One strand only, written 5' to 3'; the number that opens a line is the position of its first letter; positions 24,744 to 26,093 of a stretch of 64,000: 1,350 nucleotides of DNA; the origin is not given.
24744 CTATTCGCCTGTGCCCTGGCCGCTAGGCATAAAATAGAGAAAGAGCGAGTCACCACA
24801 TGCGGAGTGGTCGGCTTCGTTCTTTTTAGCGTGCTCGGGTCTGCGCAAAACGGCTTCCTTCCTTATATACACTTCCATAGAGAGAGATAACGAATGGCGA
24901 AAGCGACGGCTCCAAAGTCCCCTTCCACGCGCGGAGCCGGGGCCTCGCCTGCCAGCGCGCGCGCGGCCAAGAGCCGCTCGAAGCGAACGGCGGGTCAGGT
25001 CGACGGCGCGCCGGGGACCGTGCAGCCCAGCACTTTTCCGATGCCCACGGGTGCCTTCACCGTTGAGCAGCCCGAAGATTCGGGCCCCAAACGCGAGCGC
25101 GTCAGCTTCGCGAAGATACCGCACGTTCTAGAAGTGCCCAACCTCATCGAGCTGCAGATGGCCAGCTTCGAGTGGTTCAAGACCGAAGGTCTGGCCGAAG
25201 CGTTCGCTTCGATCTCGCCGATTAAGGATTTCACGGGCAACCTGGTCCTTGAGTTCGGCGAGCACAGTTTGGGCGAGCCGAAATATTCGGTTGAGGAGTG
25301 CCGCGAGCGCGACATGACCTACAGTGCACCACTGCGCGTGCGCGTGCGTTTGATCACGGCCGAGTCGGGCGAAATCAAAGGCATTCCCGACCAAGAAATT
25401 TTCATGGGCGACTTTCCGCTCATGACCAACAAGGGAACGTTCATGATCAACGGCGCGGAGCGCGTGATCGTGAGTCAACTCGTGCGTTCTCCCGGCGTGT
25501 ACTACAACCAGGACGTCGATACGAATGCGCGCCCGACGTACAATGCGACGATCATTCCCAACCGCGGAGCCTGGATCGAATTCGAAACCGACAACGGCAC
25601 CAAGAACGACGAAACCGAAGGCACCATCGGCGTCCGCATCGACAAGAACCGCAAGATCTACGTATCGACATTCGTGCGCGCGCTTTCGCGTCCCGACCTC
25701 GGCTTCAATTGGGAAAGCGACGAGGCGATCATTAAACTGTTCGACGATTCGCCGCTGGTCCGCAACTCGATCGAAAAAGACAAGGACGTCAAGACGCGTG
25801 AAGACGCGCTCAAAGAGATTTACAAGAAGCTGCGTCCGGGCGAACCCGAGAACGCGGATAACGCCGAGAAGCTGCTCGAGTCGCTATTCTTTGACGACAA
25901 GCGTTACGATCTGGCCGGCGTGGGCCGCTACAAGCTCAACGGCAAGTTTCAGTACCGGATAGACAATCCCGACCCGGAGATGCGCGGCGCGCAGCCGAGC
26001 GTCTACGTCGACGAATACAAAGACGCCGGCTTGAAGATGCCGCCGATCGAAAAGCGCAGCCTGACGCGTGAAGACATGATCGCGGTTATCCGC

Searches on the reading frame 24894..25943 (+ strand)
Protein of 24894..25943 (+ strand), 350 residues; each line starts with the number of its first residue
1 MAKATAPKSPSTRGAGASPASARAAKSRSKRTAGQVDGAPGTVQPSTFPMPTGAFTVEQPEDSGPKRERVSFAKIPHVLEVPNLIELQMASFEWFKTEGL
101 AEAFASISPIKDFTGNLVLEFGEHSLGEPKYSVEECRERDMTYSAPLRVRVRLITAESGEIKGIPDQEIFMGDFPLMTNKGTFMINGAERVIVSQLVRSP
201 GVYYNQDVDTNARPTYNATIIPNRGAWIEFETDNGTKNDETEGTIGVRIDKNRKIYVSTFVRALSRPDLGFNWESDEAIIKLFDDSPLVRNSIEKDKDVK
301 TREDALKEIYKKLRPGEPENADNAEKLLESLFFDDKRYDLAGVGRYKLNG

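Call 16: find_homologous_proteins(query=window:24894-25943:+, max_evalue=1e-20)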
Query window:24894-25943:+ (350 aa): 7970 proteins with E <= 1e-20 among 8000 candidates; the best 120 are listed.
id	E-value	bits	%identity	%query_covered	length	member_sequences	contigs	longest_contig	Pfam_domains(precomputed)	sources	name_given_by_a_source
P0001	9.6e-202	687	87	100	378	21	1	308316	PF04561.20,PF04563.21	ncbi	-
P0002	5.1e-196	668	86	100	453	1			PF04561.20,PF04563.21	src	-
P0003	6.3e-195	665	85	100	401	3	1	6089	PF04561.20,PF04563.21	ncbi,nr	ncbi:MAG TPA: hypothetical protein VK760_16060, partial [Candidatus Acidoferrales bacterium]|nr:hypo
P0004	1.0e-194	664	84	100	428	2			PF04561.20,PF04563.21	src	-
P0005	2.8e-193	659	84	100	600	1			PF04565.22,PF04561.20,PF10385.15,PF04563.21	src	-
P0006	4.1e-193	659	85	100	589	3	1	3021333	PF04565.22,PF04561.20,PF10385.15,PF04563.21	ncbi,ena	-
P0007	7.7e-193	658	84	100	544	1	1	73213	PF04561.20,PF04563.21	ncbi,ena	-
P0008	3.6e-191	652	84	100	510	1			PF04561.20,PF04563.21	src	-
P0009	1.2e-190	651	96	86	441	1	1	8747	PF04561.20,PF04563.21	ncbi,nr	ncbi:MAG TPA: DNA-directed RNA polymerase subunit beta, partial [Candidatus Rubrimentiphilum sp.]|nr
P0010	1.2e-188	644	82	100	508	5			PF04565.22,PF04561.20,PF04563.21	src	-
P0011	1.1e-186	638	81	100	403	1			PF04561.20,PF04563.21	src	-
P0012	3.5e-186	636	82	100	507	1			PF04561.20,PF04563.21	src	-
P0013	1.2e-185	634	84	96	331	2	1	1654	PF04561.20,PF04563.21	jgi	jgi:DNA-directed RNA polymerase subunit beta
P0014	3.2e-185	633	94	86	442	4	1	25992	PF04561.20,PF04563.21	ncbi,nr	ncbi:MAG: DNA-directed RNA polymerase subunit beta, partial [Firmicutes bacterium]|nr:DNA-directed R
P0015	5.0e-185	632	90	87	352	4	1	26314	PF04561.20,PF04563.21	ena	-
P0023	1.1e-172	592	79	100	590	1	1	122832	PF04565.22,PF04561.20,PF04563.21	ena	-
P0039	1.3e-153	529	70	100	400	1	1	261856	PF04561.20,PF04563.21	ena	-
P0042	7.5e-145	500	94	67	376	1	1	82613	PF04561.20,PF04563.21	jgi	jgi:DNA-directed RNA polymerase subunit beta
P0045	5.6e-141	487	90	67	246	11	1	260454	PF04561.20,PF04563.21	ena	-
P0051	3.4e-132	459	78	74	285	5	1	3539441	PF04563.21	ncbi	-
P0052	2.3e-128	446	73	81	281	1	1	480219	PF04563.21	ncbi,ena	-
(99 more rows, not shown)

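Call 17: find_encoding_contigs(protein=P0006, flank=10000, max_places=2)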
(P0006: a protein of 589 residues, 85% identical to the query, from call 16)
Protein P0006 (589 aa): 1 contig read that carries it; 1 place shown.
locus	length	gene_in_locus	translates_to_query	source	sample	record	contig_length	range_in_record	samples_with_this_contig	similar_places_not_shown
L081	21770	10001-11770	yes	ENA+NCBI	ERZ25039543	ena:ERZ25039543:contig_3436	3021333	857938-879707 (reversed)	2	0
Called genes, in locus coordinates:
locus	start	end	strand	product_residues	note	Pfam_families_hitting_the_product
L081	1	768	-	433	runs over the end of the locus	PF02667:SCFA_trans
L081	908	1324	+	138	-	PF13620:CarboxypepD_reg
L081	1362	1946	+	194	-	PF00857:Isochorismatase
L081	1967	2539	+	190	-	PF13302:Acetyltransf_3, PF00583:Acetyltransf_1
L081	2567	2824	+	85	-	PF20223:DUF6582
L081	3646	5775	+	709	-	PF00176:SNF2-rel_dom, PF00270:DEAD (weak), PF00271:Helicase_C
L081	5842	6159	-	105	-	-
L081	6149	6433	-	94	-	-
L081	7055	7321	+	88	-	-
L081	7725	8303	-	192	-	-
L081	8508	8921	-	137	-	-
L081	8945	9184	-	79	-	-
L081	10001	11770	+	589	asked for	PF04563:RNA_pol_Rpb2_1, PF04561:RNA_pol_Rpb2_2, PF04565:RNA_pol_Rpb2_3, PF10385:RNA_pol_Rpb2_45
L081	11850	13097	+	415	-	PF00562:RNA_pol_Rpb2_6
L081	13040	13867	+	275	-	PF00562:RNA_pol_Rpb2_6, PF04560:RNA_pol_Rpb2_7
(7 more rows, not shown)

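Call 18: find_encoding_contigs(protein=P0051, flank=10000, max_places=2)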
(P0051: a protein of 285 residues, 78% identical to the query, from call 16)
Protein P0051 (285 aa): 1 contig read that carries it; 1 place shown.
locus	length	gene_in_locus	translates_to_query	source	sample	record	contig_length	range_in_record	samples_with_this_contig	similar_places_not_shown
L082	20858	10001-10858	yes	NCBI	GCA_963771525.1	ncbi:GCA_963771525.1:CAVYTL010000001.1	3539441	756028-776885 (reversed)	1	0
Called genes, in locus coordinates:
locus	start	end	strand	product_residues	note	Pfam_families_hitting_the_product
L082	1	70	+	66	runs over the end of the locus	PF13581:HATPase_c_2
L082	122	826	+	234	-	PF13545:HTH_Crp_2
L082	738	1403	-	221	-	-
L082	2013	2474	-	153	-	-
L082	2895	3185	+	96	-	PF03275:GLF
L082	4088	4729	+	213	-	-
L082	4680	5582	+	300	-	-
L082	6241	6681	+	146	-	PF02744:GalP_UDP_tr_C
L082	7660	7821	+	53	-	-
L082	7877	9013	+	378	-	PF04616:Glyco_hydro_43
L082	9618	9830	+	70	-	-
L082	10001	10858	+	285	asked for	PF04563:RNA_pol_Rpb2_1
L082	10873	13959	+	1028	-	PF04561:RNA_pol_Rpb2_2, PF04565:RNA_pol_Rpb2_3, PF10385:RNA_pol_Rpb2_45, PF00562:RNA_pol_Rpb2_6, PF04560:RNA_pol_Rpb2_7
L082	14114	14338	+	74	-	-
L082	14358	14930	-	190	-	-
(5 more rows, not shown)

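Call 24: find_encoding_contigs(protein=P0039, flank=10000, max_places=2)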
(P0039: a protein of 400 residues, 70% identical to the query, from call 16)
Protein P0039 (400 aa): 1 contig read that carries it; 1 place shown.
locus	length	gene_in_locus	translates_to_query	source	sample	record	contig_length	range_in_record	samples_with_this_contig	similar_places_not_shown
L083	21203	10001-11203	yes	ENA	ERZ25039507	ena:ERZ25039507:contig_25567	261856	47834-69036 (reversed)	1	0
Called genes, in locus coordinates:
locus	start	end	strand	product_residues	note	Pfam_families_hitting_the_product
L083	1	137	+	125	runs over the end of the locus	PF14087:DUF4267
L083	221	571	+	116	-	PF01381:HTH_3, PF13560:HTH_31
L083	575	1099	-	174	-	PF00583:Acetyltransf_1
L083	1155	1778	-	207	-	-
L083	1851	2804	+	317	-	PF01073:3Beta_HSD, PF01370:Epimerase, PF05368:NmrA (weak), PF07993:NAD_binding_4 (faint), PF13460:NAD_binding_10, PF16363:GDP_Man_Dehyd (weak)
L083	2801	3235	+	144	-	-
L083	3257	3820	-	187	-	PF00210:Ferritin, PF02915:Rubrerythrin, PF03232:COQ7 (faint)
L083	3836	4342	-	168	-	-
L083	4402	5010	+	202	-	PF01048:PNP_UDP_1 (weak)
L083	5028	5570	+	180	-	PF13292:DXP_synthase_N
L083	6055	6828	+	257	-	PF02779:Transket_pyr, PF02780:Transketolase_C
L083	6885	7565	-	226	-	-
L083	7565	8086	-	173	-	-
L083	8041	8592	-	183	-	-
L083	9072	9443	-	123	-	-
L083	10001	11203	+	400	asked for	PF04563:RNA_pol_Rpb2_1, PF04561:RNA_pol_Rpb2_2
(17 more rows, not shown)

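Call 25: find_encoding_contigs(protein=P0052, flank=10000, max_places=2)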
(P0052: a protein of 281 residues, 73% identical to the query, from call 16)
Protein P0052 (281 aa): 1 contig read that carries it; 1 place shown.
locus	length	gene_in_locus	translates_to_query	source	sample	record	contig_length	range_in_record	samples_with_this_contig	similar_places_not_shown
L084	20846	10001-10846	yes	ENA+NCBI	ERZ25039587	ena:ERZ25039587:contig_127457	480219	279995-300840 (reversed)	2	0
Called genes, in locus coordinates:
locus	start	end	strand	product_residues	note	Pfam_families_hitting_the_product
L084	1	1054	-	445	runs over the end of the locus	PF14691:Fer4_20, PF00070:Pyr_redox (faint), PF01266:DAO, PF07992:Pyr_redox_2, PF12831:FAD_oxidored, PF01593:Amino_oxidase (weak), PF13450:NAD_binding_8, PF13738:Pyr_redox_3 (weak), +3 more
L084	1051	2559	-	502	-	PF00171:Aldedh, PF05893:LuxC (weak)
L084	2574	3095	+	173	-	PF01035:DNA_binding_1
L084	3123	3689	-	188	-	-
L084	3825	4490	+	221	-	PF01738:DLH, PF00326:Peptidase_S9 (faint)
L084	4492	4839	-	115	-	-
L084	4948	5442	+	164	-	PF00075:RNase_H (weak), PF13456:RVT_3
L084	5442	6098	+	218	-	-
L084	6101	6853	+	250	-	PF01522:Polysacc_deac_1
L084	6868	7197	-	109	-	PF11948:DUF3465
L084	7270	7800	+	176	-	PF13302:Acetyltransf_3, PF00583:Acetyltransf_1, PF08445:FR47 (weak)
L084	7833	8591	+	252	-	PF21686:LigD_Prim-Pol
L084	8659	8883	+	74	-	PF02599:CsrA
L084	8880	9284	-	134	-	-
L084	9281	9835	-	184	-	PF05995:CDO_I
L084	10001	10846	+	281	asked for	PF04563:RNA_pol_Rpb2_1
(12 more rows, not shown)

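Call 26: find_encoding_contigs(protein=P0023, flank=10000, max_places=2)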
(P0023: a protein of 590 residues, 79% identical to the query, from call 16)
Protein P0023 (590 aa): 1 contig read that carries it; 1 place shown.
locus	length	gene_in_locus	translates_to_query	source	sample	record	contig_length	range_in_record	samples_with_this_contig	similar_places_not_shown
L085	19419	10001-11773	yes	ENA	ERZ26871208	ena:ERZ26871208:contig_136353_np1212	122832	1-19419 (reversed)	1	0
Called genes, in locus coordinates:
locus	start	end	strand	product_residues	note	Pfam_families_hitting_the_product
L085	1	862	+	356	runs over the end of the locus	PF03462:PCRF, PF00472:RF-1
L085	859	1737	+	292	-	PF17827:PrmC_N, PF13649:Methyltransf_25 (weak)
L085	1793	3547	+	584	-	PF06418:CTP_synth_N, PF00117:GATase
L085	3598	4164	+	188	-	PF00535:Glycos_transf_2 (weak)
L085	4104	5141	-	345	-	-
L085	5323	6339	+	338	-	PF13439:Glyco_transf_4, PF20706:GT4-conflict (weak), PF00534:Glycos_transf_1, PF13692:Glyco_trans_1_4, PF13524:Glyco_trans_1_2 (weak)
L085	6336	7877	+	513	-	PF07833:Cu_amine_oxidN1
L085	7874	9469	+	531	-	PF00496:SBP_bac_5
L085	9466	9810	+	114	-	PF11969:DcpS_C, PF01230:HIT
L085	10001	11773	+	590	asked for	PF04563:RNA_pol_Rpb2_1, PF04561:RNA_pol_Rpb2_2, PF04565:RNA_pol_Rpb2_3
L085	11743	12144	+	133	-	-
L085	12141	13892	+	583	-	PF00562:RNA_pol_Rpb2_6, PF04560:RNA_pol_Rpb2_7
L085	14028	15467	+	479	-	PF04997:RNA_pol_Rpb1_1, PF00623:RNA_pol_Rpb1_2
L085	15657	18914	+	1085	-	PF04983:RNA_pol_Rpb1_3, PF05000:RNA_pol_Rpb1_4, PF04998:RNA_pol_Rpb1_5, PF02040:ArsB, PF03600:CitMHS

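Call 47: find_encoding_contigs(protein=P0042, flank=10000, max_places=2)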
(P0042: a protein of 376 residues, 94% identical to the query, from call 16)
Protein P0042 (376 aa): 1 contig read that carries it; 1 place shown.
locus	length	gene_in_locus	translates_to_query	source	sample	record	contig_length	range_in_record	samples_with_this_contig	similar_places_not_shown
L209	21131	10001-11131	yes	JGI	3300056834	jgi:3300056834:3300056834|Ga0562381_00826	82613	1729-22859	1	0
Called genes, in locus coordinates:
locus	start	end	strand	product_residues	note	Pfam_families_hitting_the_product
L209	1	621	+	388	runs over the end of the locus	PF01075:Glyco_transf_9 (faint)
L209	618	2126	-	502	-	PF00083:Sugar_tr, PF07690:MFS_1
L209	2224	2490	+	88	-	-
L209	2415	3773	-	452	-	-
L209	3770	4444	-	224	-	PF00072:Response_reg, PF00486:Trans_reg_C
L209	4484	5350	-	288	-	-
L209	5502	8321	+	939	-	PF13620:CarboxypepD_reg, PF22904:NOMO1-like_2nd, PF13715:CarbopepD_reg_2 (faint), PF17210:SdrD_B (faint), PF07715:Plug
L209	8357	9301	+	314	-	PF00107:ADH_zinc_N, PF13602:ADH_zinc_N_2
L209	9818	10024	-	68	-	-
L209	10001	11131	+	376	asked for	PF04563:RNA_pol_Rpb2_1, PF04561:RNA_pol_Rpb2_2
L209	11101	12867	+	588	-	PF04565:RNA_pol_Rpb2_3, PF10385:RNA_pol_Rpb2_45, PF00562:RNA_pol_Rpb2_6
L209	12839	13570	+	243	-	PF04560:RNA_pol_Rpb2_7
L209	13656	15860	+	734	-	PF05231:MASE1, PF00990:GGDEF, PF00563:EAL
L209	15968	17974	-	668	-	PF07715:Plug, PF00593:TonB_dep_Rec_b-barrel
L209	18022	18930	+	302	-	PF02737:3HCDH_N (weak), PF02826:2-Hacid_dh_C (weak), PF03446:NAD_binding_2, PF03807:F420_oxidored (weak), PF07991:KARI_N (faint), PF14833:NAD_binding_11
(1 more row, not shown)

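Call 48: find_encoding_contigs(protein=P0045, flank=10000, max_places=2)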
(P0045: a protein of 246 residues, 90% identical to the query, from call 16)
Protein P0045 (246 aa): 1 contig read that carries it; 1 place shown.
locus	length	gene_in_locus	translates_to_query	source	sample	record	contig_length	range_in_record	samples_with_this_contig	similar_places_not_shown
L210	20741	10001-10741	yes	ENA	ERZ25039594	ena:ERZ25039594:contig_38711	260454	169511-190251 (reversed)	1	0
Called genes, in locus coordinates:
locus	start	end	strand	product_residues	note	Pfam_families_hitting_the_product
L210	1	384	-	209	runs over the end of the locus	PF03891:DUF333 (faint)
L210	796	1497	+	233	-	PF01370:Epimerase (weak)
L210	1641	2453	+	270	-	-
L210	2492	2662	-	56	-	-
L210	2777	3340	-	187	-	PF00210:Ferritin, PF02915:Rubrerythrin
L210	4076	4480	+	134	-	PF13292:DXP_synthase_N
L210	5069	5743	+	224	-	PF02779:Transket_pyr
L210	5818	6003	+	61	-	-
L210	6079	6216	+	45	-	-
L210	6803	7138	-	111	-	-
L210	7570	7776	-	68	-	-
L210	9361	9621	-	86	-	-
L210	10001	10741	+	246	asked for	PF04563:RNA_pol_Rpb2_1, PF04561:RNA_pol_Rpb2_2 (weak)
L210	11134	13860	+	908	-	PF04565:RNA_pol_Rpb2_3, PF10385:RNA_pol_Rpb2_45, PF00562:RNA_pol_Rpb2_6, PF04560:RNA_pol_Rpb2_7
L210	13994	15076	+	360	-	PF02275:CBAH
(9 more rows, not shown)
